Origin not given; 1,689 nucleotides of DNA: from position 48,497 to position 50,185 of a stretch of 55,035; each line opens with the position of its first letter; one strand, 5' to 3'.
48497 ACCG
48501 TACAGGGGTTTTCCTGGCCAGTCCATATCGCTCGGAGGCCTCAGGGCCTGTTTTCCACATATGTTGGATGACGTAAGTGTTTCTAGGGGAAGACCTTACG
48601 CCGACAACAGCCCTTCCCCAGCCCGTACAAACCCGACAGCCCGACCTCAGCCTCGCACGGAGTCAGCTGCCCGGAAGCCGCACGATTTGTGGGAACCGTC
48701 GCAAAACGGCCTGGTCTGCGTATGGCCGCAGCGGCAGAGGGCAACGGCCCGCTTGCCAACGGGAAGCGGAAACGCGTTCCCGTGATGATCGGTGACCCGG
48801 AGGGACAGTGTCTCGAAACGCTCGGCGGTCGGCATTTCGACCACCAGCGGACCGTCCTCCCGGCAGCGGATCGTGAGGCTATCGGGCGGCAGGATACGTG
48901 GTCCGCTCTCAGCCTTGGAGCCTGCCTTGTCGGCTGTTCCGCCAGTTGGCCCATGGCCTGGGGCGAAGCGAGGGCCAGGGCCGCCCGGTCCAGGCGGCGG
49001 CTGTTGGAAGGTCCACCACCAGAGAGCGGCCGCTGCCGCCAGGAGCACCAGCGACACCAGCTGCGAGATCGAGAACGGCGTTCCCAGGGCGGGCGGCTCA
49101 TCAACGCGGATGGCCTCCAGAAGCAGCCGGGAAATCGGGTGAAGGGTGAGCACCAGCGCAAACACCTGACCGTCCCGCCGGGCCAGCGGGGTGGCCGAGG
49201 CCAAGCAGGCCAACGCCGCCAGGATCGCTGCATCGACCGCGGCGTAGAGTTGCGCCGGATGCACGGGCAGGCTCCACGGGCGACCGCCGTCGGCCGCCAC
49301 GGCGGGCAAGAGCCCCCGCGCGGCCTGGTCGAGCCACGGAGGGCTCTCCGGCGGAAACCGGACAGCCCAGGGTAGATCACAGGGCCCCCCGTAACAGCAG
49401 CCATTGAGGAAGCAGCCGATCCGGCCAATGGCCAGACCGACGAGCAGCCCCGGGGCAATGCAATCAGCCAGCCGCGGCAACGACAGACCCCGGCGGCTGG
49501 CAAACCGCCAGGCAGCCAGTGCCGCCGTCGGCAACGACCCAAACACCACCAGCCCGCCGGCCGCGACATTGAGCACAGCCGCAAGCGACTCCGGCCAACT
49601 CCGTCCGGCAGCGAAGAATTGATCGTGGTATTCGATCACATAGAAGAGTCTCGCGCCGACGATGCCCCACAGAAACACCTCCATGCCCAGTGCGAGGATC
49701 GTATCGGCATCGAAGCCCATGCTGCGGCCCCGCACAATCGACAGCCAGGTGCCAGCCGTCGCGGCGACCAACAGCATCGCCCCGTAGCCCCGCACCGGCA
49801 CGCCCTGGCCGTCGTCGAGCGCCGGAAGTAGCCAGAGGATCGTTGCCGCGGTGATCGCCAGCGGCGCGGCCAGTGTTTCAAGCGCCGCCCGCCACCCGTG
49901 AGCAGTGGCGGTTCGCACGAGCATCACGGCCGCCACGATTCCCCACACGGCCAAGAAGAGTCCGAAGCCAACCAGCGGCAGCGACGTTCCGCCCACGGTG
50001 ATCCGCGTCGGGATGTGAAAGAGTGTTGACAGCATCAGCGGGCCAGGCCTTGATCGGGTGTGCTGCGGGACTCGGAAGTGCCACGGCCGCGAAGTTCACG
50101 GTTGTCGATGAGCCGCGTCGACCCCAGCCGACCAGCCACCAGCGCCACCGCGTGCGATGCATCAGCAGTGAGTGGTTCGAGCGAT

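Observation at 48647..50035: Lgt fused to a mitoNEET-type CDGSH [2Fe-2S] domain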

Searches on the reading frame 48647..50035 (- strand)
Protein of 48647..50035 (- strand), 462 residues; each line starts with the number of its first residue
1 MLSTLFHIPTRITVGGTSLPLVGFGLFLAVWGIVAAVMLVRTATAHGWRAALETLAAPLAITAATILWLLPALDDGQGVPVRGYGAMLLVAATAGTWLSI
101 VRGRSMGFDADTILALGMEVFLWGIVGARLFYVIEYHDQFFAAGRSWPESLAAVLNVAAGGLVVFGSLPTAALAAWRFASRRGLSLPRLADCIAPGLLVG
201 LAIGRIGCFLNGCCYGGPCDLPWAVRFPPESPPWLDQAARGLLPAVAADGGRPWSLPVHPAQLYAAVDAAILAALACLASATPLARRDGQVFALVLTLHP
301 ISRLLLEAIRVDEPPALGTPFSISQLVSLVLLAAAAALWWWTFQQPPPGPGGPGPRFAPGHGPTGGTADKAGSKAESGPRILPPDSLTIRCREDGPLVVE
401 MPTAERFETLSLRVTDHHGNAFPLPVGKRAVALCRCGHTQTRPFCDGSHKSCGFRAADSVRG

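Call 3: search_protein_families(library=pfam, proteins=[window:48647-50035:-], max_evalue=0.01)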
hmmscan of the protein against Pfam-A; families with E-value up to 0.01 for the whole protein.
window:48647-50035:- (462 aa): 2 families
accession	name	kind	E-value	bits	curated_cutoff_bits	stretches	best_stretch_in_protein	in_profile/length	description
PF01790.23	LGT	-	4.7e-51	173.9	24.9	1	79-341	9-240/240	Prolipoprotein diacylglyceryl transferase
PF09360.15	zf-CDGSH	-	2.5e-12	47.3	29.5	1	394-450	1-48/48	Iron-binding zinc finger CDGSH type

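Call 4: search_protein_families(library=ncbifam, proteins=[window:48647-50035:-], max_evalue=0.01)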
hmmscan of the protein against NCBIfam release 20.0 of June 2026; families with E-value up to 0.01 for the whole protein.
window:48647-50035:- (462 aa): 8 families
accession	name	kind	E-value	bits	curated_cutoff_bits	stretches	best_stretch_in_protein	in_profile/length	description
NF000778.0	PRK00052.3-4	equivalog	1.3e-29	103.6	334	1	78-334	10-236/252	prolipoprotein diacylglyceryl transferase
TIGR00544.1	lgt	equivalog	6.8e-24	84.7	118.9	1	72-342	14-269/280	prolipoprotein diacylglyceryl transferase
NF000784.0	PRK00052.4-5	subfamily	1.4e-19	70.3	409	1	81-231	13-157/298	prolipoprotein diacylglyceryl transferase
NF009611.0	PRK13108.1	equivalog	1.3e-17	64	636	1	79-333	21-267/476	prolipoprotein diacylglyceryl transferase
NF000779.0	PRK00052.3-5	equivalog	3.6e-15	56.5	405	1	79-222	16-153/257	prolipoprotein diacylglyceryl transferase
NF000775.0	PRK00052.2-5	equivalog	8.8e-08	31.8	428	1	120-340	72-275/288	prolipoprotein diacylglyceryl transferase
NF000777.0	PRK00052.3-2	equivalog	5.9e-06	26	558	1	122-217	59-170/310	prolipoprotein diacylglyceryl transferase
NF000780.0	PRK00052.4-1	equivalog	0.00024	20.4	547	1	105-216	54-161/327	prolipoprotein diacylglyceryl transferase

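Call 5: find_homologous_proteins(query=window:48647-50035:-, max_evalue=0.00001)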
Query window:48647-50035:- (462 aa): 1129 proteins with E <= 0.00001 among 8000 candidates; the best 120 are listed.
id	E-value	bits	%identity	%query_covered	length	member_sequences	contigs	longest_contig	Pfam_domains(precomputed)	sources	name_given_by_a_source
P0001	3.0e-290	981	95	100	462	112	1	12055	PF01790.24,PF09360.16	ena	-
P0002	3.9e-286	967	94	100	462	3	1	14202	PF01790.24,PF09360.16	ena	-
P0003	1.1e-268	910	90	100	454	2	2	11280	PF01790.24,PF09360.16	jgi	-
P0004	1.0e-265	900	88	100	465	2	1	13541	PF01790.24,PF09360.16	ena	-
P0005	6.3e-263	891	88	99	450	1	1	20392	PF01790.24,PF09360.16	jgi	-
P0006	5.1e-262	888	86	100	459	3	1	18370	PF01790.24,PF09360.16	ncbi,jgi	jgi:phosphatidylglycerol:prolipoprotein diacylglycerol transferase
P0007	9.3e-260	880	88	99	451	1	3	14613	PF01790.24,PF09360.16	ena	-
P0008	1.4e-259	880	88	99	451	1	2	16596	PF01790.24,PF09360.16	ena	-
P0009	2.1e-257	873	87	99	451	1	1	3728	PF01790.24,PF09360.16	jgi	-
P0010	2.9e-257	872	86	99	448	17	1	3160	PF01790.24,PF09360.16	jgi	-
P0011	5.7e-256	868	85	99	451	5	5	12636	PF01790.24,PF09360.16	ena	-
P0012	6.5e-255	864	86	99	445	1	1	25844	PF01790.24,PF09360.16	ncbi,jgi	jgi:phosphatidylglycerol:prolipoprotein diacylglycerol transferase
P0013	6.7e-254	861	85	99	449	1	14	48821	PF01790.24,PF09360.16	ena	-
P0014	9.6e-254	861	85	100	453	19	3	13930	PF01790.24,PF09360.16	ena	-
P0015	3.7e-253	859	85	99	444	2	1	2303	PF01790.24,PF09360.16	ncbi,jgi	jgi:phosphatidylglycerol:prolipoprotein diacylglycerol transferase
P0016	7.1e-253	858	86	99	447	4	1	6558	PF01790.24,PF09360.16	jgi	-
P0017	5.4e-252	855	86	99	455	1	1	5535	PF01790.24,PF09360.16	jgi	jgi:phosphatidylglycerol---prolipoprotein diacylglyceryl transferase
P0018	2.0e-251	853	86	99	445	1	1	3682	PF01790.24,PF09360.16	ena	-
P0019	3.3e-251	852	85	99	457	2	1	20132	PF01790.24,PF09360.16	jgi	jgi:phosphatidylglycerol:prolipoprotein diacylglycerol transferase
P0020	4.2e-249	845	86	99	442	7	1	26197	PF01790.24,PF09360.16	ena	-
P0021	5.4e-248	842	85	99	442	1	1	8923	PF01790.24,PF09360.16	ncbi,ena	-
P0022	2.5e-247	839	85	99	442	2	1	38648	PF01790.24,PF09360.16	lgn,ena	-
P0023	3.7e-247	839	84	99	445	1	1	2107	PF01790.24,PF09360.16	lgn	-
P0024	2.7e-246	836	84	99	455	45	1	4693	PF01790.24,PF09360.16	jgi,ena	jgi:phosphatidylglycerol:prolipoprotein diacylglycerol transferase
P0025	3.8e-241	819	78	100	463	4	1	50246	PF01790.24,PF09360.16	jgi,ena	jgi:phosphatidylglycerol:prolipoprotein diacylglycerol transferase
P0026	4.6e-240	815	81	99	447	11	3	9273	PF01790.24,PF09360.16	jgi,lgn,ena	jgi:phosphatidylglycerol:prolipoprotein diacylglycerol transferase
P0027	4.6e-240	815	82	100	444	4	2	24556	PF01790.24,PF09360.16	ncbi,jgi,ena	jgi:phosphatidylglycerol:prolipoprotein diacylglycerol transferase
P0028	4.7e-240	815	81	99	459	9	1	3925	PF01790.24,PF09360.16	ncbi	-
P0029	8.4e-240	815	81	100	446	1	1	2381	PF01790.24,PF09360.16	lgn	-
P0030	8.8e-239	811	81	100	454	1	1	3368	PF01790.24,PF09360.16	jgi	-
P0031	2.1e-238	810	80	100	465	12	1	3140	PF01790.24,PF09360.16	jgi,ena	jgi:phosphatidylglycerol:prolipoprotein diacylglycerol transferase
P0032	2.9e-237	806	80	100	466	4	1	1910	PF01790.24,PF09360.16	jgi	jgi:phosphatidylglycerol---prolipoprotein diacylglyceryl transferase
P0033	5.5e-237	805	85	93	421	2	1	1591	PF01790.24,PF09360.16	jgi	-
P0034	7.2e-237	805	79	99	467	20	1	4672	PF01790.24,PF09360.16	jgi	-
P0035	3.5e-236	803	80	99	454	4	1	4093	PF01790.24,PF09360.16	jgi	-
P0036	1.8e-235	800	80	100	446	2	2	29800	PF01790.24,PF09360.16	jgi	jgi:phosphatidylglycerol:prolipoprotein diacylglycerol transferase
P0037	2.3e-235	800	81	99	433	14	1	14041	PF01790.24,PF09360.16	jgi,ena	-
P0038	1.3e-234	797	79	99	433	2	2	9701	PF01790.24,PF09360.16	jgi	-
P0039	1.6e-234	797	81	99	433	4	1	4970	PF01790.24,PF09360.16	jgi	-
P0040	4.1e-234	796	78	100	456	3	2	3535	PF01790.24,PF09360.16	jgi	-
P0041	9.2e-232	788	77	100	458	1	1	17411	PF01790.24,PF09360.16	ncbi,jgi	jgi:phosphatidylglycerol:prolipoprotein diacylglycerol transferase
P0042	6.0e-231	785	80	100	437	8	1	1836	PF01790.24,PF09360.16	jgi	jgi:phosphatidylglycerol:prolipoprotein diacylglycerol transferase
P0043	6.0e-231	785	79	100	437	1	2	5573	PF01790.24,PF09360.16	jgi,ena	-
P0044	1.2e-230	784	78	100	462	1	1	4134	PF01790.24,PF09360.16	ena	-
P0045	1.4e-230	784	79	100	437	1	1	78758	PF01790.24,PF09360.16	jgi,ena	jgi:phosphatidylglycerol:prolipoprotein diacylglycerol transferase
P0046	1.5e-230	784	77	100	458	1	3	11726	PF01790.24,PF09360.16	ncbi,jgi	jgi:phosphatidylglycerol:prolipoprotein diacylglycerol transferase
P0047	1.4e-229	781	76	100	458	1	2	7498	PF01790.24,PF09360.16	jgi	jgi:phosphatidylglycerol:prolipoprotein diacylglycerol transferase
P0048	1.4e-229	781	77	100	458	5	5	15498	PF01790.24,PF09360.16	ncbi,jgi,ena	jgi:phosphatidylglycerol:prolipoprotein diacylglycerol transferase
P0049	5.1e-229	779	79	100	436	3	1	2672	PF01790.24,PF09360.16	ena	-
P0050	1.2e-228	778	79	100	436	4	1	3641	PF01790.24,PF09360.16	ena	-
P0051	1.3e-228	778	84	94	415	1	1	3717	PF01790.24,PF09360.16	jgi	-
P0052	2.7e-228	777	77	100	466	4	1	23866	PF01790.24,PF09360.16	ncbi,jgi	jgi:phosphatidylglycerol:prolipoprotein diacylglycerol transferase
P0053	2.7e-227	773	81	99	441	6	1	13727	PF01790.24,PF09360.16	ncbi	ncbi:MAG: prolipoprotein diacylglyceryl transferase family protein [Planctomycetota bacterium]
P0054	1.7e-226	771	78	99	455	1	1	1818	PF01790.24,PF09360.16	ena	-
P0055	1.2e-224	765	78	99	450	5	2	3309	PF01790.24,PF09360.16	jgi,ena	jgi:phosphatidylglycerol:prolipoprotein diacylglycerol transferase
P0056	2.6e-222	757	76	100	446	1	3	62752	PF01790.24,PF09360.16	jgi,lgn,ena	-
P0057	4.4e-221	753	74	100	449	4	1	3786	PF01790.24,PF09360.16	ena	-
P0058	1.2e-220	751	76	99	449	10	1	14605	PF01790.24,PF09360.16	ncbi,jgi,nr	ncbi:MAG: prolipoprotein diacylglyceryl transferase [Planctomycetes bacterium]|nr:prolipoprotein dia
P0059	8.7e-220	749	75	99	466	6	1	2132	PF01790.24,PF09360.16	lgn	-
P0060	1.2e-218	745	74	99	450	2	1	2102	PF01790.24,PF09360.16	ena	-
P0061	4.9e-217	740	74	99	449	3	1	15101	PF01790.24,PF09360.16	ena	-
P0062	2.5e-216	737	75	99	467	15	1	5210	PF01790.24,PF09360.16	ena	-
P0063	5.3e-216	736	76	99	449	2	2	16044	PF01790.24,PF09360.16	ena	-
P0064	9.8e-216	735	73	99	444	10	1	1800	PF01790.24,PF09360.16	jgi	jgi:phosphatidylglycerol:prolipoprotein diacylglycerol transferase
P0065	1.2e-215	735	75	99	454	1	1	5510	PF01790.24,PF09360.16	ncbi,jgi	jgi:phosphatidylglycerol:prolipoprotein diacylglycerol transferase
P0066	1.9e-215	734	75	100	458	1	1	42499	PF01790.24,PF09360.16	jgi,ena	-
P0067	3.1e-212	724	74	99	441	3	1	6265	PF01790.24,PF09360.16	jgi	-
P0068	2.0e-210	718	74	99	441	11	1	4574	PF01790.24,PF09360.16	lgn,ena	-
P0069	1.5e-209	715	74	99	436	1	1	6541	PF01790.24,PF09360.16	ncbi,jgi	jgi:phosphatidylglycerol:prolipoprotein diacylglycerol transferase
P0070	1.8e-208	711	76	97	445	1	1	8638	PF01790.24,PF09360.16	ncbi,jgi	jgi:phosphatidylglycerol:prolipoprotein diacylglycerol transferase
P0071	5.2e-207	706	74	99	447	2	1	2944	PF01790.24,PF09360.16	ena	-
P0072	3.8e-206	704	73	99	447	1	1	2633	PF01790.24,PF09360.16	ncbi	ncbi:MAG: prolipoprotein diacylglyceryl transferase family protein [Planctomycetia bacterium]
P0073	3.0e-200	684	70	99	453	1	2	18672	PF01790.24,PF09360.16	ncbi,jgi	jgi:phosphatidylglycerol:prolipoprotein diacylglycerol transferase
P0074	5.2e-198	677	69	98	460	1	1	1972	PF01790.24,PF09360.16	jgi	jgi:phosphatidylglycerol---prolipoprotein diacylglyceryl transferase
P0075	3.4e-197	674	75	92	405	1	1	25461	PF01790.24,PF09360.16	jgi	-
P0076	3.4e-196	671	78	86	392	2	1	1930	PF01790.24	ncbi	ncbi:MAG: prolipoprotein diacylglyceryl transferase, partial [Planctomycetia bacterium]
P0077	5.9e-192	657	91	70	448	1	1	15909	PF01790.24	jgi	jgi:phosphatidylglycerol---prolipoprotein diacylglyceryl transferase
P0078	2.7e-185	635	84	77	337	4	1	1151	PF01790.24,PF09360.16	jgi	jgi:phosphatidylglycerol:prolipoprotein diacylglycerol transferase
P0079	6.2e-184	630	88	71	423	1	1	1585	PF01790.24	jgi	jgi:phosphatidylglycerol:prolipoprotein diacylglycerol transferase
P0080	1.7e-177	609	80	76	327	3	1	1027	PF01790.24,PF09360.16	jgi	jgi:phosphatidylglycerol:prolipoprotein diacylglycerol transferase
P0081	9.0e-172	590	77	76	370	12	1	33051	PF01790.24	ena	-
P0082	8.8e-170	584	80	70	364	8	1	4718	PF01790.24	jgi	-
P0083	1.6e-169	583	75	81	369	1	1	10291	PF01790.24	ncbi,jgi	jgi:phosphatidylglycerol:prolipoprotein diacylglycerol transferase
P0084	4.9e-169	581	76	76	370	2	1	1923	PF01790.24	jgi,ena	jgi:phosphatidylglycerol:prolipoprotein diacylglycerol transferase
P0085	1.8e-168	579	76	69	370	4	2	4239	PF01790.24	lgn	-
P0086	6.1e-168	578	79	70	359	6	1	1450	PF01790.24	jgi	-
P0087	1.1e-167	577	89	67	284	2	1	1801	PF01790.24,PF09360.16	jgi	jgi:prolipoprotein diacylglyceryltransferase/CDGSH-type Zn-finger protein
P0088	1.9e-165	569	77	75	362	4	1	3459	PF01790.24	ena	-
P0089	1.5e-164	566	77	70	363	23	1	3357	PF01790.24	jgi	jgi:phosphatidylglycerol---prolipoprotein diacylglyceryl transferase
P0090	2.0e-164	566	76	77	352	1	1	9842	PF01790.24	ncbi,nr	ncbi:MAG: prolipoprotein diacylglyceryl transferase [Planctomycetia bacterium]|nr:prolipoprotein dia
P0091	2.5e-163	562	76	71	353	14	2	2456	PF01790.24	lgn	-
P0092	3.7e-163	562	77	70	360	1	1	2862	PF01790.24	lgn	-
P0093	2.3e-162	559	75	75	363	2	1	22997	PF01790.24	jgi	jgi:phosphatidylglycerol:prolipoprotein diacylglycerol transferase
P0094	1.0e-161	557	74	78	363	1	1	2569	PF01790.24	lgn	-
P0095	1.4e-161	557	76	75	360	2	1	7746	PF01790.24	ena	-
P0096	2.6e-161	556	76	75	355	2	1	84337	PF01790.24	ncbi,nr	ncbi:MAG: prolipoprotein diacylglyceryl transferase [Planctomycetes bacterium]|nr:prolipoprotein dia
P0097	1.7e-160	553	77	70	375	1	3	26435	PF01790.24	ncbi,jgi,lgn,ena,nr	ncbi:MAG: hypothetical protein EBZ74_08455 [Planctomycetia bacterium]|nr:hypothetical protein [Planc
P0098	1.8e-160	553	72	79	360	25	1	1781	PF01790.24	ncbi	ncbi:MAG: prolipoprotein diacylglyceryl transferase [Planctomycetia bacterium]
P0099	2.2e-160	553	75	71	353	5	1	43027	PF01790.24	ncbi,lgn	ncbi:MAG: prolipoprotein diacylglyceryl transferase family protein [Pirellulales bacterium]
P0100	2.4e-160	553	75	75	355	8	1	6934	PF01790.24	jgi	jgi:phosphatidylglycerol:prolipoprotein diacylglycerol transferase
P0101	5.5e-160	551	75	70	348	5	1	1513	PF01790.24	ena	-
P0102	1.3e-159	550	74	75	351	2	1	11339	PF01790.24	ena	-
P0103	1.6e-159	550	74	70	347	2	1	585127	PF01790.24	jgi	jgi:phosphatidylglycerol---prolipoprotein diacylglyceryl transferase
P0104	3.0e-159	549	75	70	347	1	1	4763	PF01790.24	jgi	jgi:phosphatidylglycerol:prolipoprotein diacylglycerol transferase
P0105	4.8e-159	548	75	75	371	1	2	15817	PF01790.24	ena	-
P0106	5.5e-159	548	75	71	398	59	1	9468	PF01790.24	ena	-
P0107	5.9e-159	548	75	75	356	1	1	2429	PF01790.24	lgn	-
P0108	6.4e-159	548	74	75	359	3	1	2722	PF01790.24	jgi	jgi:phosphatidylglycerol:prolipoprotein diacylglycerol transferase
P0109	7.0e-159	548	75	75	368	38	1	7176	PF01790.24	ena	-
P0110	7.5e-159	548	73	76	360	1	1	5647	PF01790.24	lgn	-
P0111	9.6e-159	547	75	71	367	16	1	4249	PF01790.24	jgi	-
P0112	1.0e-158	547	74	70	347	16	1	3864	PF01790.24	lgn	-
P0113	1.2e-158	547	73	75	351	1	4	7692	PF01790.24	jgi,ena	jgi:phosphatidylglycerol:prolipoprotein diacylglycerol transferase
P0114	1.3e-158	547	76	70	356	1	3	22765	PF01790.24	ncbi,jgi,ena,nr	ncbi:prolipoprotein diacylglyceryl transferase [bacterium]|nr:prolipoprotein diacylglyceryl transfer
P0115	2.0e-158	546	74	75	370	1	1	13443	PF01790.24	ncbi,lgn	ncbi:MAG: prolipoprotein diacylglyceryl transferase family protein [Planctomycetia bacterium]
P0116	2.1e-158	546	80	68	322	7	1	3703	PF01790.24,PF09360.16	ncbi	ncbi:MAG: prolipoprotein diacylglyceryl transferase family protein, partial [Planctomycetia bacteriu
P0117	2.6e-158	546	74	75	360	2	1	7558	PF01790.24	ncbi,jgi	jgi:phosphatidylglycerol:prolipoprotein diacylglycerol transferase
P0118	3.6e-158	545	74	70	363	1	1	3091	PF01790.24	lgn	-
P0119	3.6e-158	545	75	75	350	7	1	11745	PF01790.24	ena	-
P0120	4.1e-158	545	75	70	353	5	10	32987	PF01790.24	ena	-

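Call 10: search_solved_structures(query=window:48647-50035:-, max_evalue=0.01, show_alignments=3)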
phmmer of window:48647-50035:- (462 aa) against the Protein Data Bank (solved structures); distinct sequences matched with E-value up to 0.01: 5.
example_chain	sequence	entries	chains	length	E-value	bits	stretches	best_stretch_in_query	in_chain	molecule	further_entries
5azb_A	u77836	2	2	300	2e-11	46.4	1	79-347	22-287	Prolipoprotein diacylglyceryl transferase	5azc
3tbo_A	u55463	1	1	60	1.6e-08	36.9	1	419-457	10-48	Zinc finger, CDGSH-type domain protein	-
3tbm_A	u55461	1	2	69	3.9e-07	32.3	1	411-454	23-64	Putative uncharacterized protein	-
3tbn_A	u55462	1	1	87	0.00017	23.6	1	429-455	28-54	Putative uncharacterized protein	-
6avj_A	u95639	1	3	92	0.0018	20.2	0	428-453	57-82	CDGSH iron-sulfur domain-containing protein 3, mitochondrial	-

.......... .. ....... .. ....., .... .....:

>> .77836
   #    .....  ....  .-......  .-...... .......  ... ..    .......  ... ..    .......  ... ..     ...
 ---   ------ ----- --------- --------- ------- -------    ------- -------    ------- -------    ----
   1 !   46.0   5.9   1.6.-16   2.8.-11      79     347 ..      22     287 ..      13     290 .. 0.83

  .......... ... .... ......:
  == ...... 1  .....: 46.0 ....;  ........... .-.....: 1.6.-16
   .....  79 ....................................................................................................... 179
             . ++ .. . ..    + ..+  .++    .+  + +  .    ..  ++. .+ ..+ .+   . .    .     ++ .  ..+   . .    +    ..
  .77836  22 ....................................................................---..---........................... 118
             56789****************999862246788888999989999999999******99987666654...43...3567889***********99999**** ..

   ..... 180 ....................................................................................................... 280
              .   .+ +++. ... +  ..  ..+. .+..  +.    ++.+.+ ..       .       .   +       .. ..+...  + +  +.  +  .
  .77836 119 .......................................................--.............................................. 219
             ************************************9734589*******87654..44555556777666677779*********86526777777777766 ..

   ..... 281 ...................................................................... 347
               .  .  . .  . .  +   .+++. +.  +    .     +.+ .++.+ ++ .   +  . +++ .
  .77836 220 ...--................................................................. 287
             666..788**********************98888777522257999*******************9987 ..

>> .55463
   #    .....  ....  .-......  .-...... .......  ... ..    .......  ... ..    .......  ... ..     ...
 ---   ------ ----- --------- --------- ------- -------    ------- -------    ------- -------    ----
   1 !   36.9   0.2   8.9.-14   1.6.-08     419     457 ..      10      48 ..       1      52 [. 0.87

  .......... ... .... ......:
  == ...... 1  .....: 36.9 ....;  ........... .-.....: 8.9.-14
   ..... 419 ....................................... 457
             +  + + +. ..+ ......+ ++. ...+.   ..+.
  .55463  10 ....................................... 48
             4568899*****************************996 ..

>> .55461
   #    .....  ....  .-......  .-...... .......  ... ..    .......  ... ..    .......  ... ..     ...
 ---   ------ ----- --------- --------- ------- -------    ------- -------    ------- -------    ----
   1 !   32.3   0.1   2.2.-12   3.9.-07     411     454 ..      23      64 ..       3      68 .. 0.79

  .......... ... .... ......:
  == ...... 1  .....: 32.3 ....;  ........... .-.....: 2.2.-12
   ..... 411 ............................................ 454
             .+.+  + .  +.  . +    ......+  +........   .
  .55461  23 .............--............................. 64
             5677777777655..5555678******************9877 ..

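Call 16: find_encoding_contigs(protein=P0099, flank=6000, max_places=2)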
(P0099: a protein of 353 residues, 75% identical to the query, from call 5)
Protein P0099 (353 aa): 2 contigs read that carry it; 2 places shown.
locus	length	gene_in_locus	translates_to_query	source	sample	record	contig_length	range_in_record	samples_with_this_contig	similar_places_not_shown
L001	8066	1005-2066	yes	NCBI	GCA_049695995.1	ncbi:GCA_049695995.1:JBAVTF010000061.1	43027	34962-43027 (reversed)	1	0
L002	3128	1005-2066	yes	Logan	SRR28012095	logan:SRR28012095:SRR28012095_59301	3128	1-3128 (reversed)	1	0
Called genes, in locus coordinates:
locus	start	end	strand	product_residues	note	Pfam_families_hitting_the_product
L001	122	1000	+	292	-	PF02569:Pantoate_ligase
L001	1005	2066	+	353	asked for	PF01790:LGT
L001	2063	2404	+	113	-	PF09360:zf-CDGSH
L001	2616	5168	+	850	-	PF03176:MMPL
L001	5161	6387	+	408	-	PF17785:PUA_3, PF10672:Methyltrans_SAM, PF02475:TRM5-TYW2_MTfase, PF03602:Cons_hypoth95, PF05175:MTS, PF06325:PrmA (faint), PF13649:Methyltransf_25 (faint), PF13847:Methyltransf_31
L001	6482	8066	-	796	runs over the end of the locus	-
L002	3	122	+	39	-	?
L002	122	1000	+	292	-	PF02569:Pantoate_ligase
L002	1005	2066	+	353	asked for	PF01790:LGT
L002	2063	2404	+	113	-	PF09360:zf-CDGSH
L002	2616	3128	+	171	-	?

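Call 17: find_encoding_contigs(protein=P0103, flank=6000, max_places=2)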
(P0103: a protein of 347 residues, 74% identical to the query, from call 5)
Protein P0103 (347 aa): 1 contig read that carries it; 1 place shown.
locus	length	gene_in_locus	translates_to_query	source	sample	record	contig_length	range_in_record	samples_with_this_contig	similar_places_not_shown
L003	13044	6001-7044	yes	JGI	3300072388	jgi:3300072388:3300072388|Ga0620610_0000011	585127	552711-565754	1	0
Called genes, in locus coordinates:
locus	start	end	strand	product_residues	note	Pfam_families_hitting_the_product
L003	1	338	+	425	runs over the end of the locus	PF13562:NTP_transf_4, PF00132:Hexapep (faint)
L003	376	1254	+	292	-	PF02219:MTHFR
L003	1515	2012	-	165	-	PF00072:Response_reg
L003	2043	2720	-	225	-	PF10936:DUF2617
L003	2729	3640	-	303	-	PF02517:Rce1-like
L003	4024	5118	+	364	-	PF01288:HPPK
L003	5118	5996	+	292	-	PF02569:Pantoate_ligase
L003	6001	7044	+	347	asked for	PF01790:LGT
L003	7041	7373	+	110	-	PF09360:zf-CDGSH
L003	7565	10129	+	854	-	PF03176:MMPL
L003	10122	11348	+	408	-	PF17785:PUA_3, PF10672:Methyltrans_SAM, PF02475:TRM5-TYW2_MTfase, PF03602:Cons_hypoth95, PF05175:MTS, PF06325:PrmA (weak), PF13649:Methyltransf_25 (weak), PF13847:Methyltransf_31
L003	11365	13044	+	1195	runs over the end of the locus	PF00535:Glycos_transf_2, PF00685:Sulfotransfer_1, PF13469:Sulfotransfer_3, PF02353:CMAS (faint), PF13489:Methyltransf_23, PF08241:Methyltransf_11, PF08242:Methyltransf_12, PF13649:Methyltransf_25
